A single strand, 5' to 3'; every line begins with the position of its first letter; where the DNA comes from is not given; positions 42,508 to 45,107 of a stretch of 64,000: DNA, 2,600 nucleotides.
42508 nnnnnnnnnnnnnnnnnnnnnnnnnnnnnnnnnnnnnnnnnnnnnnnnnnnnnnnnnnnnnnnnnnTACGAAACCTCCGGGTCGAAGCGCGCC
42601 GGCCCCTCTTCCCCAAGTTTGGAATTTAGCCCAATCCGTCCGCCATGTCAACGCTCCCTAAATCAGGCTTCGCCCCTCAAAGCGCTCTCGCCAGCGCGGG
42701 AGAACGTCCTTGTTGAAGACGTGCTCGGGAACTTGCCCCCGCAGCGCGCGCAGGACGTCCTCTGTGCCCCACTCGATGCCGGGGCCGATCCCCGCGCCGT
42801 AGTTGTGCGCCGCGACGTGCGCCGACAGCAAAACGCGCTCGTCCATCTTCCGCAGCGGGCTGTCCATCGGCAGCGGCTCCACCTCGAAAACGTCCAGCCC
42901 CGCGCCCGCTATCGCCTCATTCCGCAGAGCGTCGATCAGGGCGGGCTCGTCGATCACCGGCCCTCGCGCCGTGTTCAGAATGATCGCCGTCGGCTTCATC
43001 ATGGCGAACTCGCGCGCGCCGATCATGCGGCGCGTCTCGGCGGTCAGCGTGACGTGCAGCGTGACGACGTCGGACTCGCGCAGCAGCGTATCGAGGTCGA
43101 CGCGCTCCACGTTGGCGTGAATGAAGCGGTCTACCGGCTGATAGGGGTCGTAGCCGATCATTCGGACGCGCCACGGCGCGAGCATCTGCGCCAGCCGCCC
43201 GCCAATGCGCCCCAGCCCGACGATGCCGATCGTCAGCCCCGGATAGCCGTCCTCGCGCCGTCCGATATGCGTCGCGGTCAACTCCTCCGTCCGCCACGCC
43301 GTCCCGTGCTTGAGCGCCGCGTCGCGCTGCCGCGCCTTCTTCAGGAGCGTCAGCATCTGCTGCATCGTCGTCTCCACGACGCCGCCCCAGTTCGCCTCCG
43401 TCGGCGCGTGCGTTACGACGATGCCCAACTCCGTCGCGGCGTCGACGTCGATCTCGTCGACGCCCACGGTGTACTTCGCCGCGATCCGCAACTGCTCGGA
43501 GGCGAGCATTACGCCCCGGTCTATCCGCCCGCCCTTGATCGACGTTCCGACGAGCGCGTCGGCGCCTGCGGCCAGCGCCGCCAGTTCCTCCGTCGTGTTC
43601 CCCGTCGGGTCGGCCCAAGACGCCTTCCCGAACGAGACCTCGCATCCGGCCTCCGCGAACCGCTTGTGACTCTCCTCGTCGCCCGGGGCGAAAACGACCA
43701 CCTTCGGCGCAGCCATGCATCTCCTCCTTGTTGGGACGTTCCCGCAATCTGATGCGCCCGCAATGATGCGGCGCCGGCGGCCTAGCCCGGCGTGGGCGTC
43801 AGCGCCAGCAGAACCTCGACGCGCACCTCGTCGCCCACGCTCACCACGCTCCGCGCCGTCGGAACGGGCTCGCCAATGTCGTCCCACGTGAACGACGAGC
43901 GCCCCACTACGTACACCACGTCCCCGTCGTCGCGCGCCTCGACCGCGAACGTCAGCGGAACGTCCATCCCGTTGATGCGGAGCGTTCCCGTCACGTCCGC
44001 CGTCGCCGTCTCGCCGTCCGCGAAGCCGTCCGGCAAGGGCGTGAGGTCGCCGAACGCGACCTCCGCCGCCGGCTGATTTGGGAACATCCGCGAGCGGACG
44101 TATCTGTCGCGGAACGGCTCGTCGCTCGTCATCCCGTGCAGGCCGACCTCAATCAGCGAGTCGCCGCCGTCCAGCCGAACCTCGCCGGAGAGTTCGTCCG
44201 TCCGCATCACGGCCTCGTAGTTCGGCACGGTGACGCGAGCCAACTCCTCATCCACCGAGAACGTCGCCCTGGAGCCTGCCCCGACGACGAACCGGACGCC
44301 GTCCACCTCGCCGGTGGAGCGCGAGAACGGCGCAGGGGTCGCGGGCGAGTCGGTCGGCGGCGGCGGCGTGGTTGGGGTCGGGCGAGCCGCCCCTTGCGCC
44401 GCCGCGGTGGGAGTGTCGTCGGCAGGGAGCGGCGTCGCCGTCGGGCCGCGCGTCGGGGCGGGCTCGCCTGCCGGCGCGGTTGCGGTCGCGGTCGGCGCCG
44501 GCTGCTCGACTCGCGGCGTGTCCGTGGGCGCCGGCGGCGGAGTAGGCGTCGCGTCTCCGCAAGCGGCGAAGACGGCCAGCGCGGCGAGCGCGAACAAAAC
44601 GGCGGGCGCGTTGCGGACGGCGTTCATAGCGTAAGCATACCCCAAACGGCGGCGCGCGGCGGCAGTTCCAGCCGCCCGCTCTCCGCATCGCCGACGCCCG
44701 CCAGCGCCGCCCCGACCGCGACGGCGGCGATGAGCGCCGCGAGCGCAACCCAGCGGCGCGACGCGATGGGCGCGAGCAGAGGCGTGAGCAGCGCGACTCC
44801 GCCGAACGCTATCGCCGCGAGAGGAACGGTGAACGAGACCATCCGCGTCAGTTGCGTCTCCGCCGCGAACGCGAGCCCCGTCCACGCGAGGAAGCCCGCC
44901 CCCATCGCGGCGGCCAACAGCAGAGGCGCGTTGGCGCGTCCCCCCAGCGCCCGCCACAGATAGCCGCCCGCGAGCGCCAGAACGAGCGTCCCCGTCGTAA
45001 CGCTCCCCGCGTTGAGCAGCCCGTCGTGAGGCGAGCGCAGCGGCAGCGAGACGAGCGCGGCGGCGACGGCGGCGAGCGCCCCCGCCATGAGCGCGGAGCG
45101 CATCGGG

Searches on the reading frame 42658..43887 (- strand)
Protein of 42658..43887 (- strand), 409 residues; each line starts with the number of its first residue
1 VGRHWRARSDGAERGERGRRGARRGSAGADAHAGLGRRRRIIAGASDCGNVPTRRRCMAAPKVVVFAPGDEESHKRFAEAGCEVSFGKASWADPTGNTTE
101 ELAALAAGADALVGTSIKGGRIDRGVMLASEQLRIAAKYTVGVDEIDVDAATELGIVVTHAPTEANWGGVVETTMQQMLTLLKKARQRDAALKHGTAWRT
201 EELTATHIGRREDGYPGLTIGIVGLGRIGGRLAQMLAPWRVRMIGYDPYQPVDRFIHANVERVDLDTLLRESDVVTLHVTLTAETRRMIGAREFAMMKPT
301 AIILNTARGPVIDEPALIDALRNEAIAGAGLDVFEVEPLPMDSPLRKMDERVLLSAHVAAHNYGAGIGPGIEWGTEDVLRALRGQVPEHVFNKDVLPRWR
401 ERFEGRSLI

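Call 4: search_protein_families(library=pfam, proteins=[window:42658-43887:-], max_evalue=1)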
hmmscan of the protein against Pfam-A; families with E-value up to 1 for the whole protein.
window:42658-43887:- (409 aa): 3 families
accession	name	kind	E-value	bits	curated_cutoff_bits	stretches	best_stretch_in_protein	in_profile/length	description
PF02826.25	2-Hacid_dh_C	-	4.7e-52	176.4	25.1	1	176-359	2-178/178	D-isomer specific 2-hydroxyacid dehydrogenase, NAD binding domain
PF00389.36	2-Hacid_dh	-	4.2e-16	59.3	24.6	1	64-289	2-112/134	D-isomer specific 2-hydroxyacid dehydrogenase, catalytic domain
PF03446.21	NAD_binding_2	-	0.0025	18.3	21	1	219-303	1-89/161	NAD binding domain of 6-phosphogluconate dehydrogenase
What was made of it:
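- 42658..43716 (-): Context, not part of the cassette: D-2-hydroxyacid dehydrogenase gene. It is the constant upstream neighbour in all orthologous loci. The start is taken at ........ as in the orthologues. Pfam hits in call 4.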

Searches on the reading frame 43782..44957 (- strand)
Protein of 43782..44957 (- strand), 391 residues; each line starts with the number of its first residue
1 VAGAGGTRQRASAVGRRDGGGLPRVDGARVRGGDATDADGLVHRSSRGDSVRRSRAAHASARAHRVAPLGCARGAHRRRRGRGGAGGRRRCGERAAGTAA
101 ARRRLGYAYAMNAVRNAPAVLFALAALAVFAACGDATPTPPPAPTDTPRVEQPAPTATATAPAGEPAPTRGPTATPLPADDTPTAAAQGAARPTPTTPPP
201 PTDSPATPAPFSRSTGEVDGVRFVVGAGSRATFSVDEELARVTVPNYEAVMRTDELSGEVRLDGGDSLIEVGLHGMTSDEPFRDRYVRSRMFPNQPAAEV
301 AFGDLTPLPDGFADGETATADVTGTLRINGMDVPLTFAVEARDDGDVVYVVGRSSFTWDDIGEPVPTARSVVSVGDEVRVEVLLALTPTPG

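Call 40: search_protein_families(library=pfam, proteins=[window:43782-44957:-], max_evalue=0.01)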
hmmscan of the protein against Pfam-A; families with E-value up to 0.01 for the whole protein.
window:43782-44957:- (391 aa): 1 family
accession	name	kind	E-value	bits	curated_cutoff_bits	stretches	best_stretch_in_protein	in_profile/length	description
PF04264.18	YceI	-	4.9e-05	24.2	23.7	1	229-383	8-147/150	YceI-like domain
